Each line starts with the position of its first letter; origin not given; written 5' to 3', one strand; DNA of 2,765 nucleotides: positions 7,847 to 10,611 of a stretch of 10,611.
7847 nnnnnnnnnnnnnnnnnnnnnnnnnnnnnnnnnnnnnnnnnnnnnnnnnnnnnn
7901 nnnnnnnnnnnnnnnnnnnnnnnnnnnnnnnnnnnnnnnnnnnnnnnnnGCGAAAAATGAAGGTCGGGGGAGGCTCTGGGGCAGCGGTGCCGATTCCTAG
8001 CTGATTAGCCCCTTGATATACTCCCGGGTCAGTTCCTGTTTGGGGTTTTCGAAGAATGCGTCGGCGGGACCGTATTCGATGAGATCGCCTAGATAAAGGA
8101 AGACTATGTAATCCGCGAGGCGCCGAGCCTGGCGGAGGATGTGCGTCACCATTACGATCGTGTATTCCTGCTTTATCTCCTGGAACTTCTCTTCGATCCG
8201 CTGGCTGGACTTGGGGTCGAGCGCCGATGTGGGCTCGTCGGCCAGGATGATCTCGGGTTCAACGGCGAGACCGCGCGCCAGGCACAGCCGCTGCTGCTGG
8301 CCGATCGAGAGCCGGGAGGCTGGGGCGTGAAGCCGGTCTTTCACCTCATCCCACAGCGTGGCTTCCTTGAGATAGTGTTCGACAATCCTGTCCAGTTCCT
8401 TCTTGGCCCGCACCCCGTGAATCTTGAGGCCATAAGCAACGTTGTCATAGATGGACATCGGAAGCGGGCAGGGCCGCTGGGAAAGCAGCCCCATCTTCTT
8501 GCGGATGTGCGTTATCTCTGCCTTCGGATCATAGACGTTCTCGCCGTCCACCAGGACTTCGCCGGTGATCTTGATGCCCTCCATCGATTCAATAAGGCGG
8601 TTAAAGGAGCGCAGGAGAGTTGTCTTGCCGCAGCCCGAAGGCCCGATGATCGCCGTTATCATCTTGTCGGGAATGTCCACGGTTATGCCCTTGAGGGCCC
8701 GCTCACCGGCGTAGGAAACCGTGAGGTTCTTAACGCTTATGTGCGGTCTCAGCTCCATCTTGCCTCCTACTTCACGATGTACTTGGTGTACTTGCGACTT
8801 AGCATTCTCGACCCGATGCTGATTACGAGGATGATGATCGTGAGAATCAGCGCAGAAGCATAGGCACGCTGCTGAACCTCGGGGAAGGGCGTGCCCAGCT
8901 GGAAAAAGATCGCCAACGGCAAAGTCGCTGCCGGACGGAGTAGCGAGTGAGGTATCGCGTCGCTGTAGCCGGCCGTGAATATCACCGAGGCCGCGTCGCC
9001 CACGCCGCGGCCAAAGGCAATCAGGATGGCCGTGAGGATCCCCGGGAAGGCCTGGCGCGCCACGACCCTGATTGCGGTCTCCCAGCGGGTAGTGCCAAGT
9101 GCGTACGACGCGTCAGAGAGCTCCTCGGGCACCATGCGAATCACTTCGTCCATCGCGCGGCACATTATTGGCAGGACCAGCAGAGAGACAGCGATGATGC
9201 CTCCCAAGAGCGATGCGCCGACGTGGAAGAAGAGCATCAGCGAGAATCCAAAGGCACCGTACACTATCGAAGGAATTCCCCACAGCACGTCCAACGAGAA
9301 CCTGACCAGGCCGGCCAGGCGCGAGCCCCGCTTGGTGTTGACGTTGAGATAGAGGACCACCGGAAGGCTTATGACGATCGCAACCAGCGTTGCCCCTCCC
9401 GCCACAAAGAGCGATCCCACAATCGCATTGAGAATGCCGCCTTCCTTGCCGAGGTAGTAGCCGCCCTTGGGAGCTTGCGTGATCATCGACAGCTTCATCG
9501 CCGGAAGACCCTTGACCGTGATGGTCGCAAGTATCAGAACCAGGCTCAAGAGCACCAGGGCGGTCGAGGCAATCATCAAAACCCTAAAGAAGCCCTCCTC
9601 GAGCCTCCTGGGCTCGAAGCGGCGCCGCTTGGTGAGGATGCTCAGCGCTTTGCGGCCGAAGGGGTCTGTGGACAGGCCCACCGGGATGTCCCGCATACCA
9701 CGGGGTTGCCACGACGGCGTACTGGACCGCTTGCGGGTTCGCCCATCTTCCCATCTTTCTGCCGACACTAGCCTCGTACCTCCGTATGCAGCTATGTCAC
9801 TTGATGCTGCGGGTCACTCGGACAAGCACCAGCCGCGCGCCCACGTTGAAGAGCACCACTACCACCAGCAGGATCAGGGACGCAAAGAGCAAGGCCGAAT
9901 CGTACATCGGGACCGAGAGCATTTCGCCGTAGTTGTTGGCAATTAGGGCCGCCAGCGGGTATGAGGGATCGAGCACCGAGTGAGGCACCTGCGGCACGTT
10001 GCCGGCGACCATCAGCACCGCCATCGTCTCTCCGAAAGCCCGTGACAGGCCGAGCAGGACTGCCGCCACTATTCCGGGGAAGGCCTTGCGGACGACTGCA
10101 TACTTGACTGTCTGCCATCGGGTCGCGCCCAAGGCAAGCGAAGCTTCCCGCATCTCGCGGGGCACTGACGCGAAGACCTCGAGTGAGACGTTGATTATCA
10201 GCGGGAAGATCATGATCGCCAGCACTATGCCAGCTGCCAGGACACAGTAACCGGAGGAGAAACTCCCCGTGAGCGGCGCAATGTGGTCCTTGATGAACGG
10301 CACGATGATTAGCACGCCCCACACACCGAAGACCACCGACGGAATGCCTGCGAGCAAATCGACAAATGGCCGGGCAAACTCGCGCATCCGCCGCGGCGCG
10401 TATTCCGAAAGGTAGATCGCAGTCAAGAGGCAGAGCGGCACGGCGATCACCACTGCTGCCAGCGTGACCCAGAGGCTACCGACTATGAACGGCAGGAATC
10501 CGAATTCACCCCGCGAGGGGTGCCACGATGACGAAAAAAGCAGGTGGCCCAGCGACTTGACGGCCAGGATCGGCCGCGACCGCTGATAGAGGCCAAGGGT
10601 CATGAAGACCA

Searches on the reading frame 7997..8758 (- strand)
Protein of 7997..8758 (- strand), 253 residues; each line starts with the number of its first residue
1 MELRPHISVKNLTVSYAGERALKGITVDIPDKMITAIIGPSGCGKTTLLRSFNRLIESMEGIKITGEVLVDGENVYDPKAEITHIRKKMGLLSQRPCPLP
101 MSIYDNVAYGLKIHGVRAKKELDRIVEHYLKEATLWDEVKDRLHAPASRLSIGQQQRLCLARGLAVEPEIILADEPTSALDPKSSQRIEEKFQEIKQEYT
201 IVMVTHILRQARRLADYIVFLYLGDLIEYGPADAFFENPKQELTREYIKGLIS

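Call 7: search_protein_families(library=pfam, proteins=[window:7997-8758:-], max_evalue=0.01)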
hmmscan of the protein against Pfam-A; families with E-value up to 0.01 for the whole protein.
window:7997-8758:- (253 aa): 13 families
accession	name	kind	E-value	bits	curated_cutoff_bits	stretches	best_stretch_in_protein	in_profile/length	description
PF00005.33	ABC_tran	-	9e-29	101.3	25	1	22-178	1-137/137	ABC transporter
PF13304.12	AAA_21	-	5.4e-09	37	27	2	34-57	1-24/304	AAA domain, putative AbiEii toxin, Type IV TA system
PF13401.12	AAA_22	-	0.00013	22.7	27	1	32-62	5-37/130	AAA domain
PF02463.25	SMC_N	-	0.00014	21.8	40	1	30-207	22-198/220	RecF/RecN/SMC N terminal domain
PF13175.12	AAA_15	-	0.00016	21.8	32.1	1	20-73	12-55/374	AAA ATPase domain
PF13476.12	AAA_23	-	0.00022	22.4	27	1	23-52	11-39/201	AAA domain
PF19568.5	Spore_III_AA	-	0.0021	17.7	27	1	17-58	130-170/306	Sporulation stage III, protein AA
PF13555.12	AAA_29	-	0.0029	17.8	27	1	25-53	15-43/61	P-loop containing region of AAA domain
PF24389.1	ORC-CDC6-like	-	0.0037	16.5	27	1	31-52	31-52/571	ORC-CDC6-like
PF13191.12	AAA_16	-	0.0053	17.7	32.6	0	34-58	26-50/167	AAA ATPase domain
PF01637.24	ATPase_2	-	0.0061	16.8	33.2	0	32-56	20-44/225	ATPase domain predominantly from Archaea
PF03193.22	RsgA_GTPase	-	0.0077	16.5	30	0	8-53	83-127/174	RsgA GTPase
PF00485.24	PRK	-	0.0078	16.5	22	0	35-77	2-46/196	Phosphoribulokinase / Uridine kinase family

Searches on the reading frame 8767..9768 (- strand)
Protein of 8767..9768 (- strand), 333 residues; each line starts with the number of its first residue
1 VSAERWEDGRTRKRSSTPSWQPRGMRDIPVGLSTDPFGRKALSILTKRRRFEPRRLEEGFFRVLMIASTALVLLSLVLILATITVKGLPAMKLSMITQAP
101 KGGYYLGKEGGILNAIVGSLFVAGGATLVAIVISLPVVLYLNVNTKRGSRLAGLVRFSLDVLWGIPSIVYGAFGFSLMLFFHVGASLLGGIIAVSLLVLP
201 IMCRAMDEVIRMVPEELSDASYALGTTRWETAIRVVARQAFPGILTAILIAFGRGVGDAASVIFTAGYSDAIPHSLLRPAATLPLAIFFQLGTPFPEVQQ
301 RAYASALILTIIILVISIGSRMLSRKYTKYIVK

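Call 7: search_protein_families(library=pfam, proteins=[window:8767-9768:-], max_evalue=0.01)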
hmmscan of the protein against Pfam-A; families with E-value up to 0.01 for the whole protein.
window:8767-9768:- (333 aa): 2 families
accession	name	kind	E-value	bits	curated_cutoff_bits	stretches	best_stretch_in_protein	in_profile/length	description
PF00528.27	BPD_transp_1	-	9.5e-18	65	26.4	1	145-327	10-182/184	Binding-protein-dependent transport system inner membrane component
PF11812.13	DUF3333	-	0.0048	17.5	26.5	1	49-97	2-50/151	Domain of unknown function (DUF3333)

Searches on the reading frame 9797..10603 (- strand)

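Call 7: search_protein_families(library=pfam, proteins=[window:9797-10603:-], max_evalue=0.01)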
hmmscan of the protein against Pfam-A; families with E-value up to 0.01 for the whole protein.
window:9797-10603:- (268 aa): 1 family
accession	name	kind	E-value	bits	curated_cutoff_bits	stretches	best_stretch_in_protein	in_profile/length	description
PF00528.27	BPD_transp_1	-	1.4e-19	71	26.4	1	61-262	4-181/184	Binding-protein-dependent transport system inner membrane component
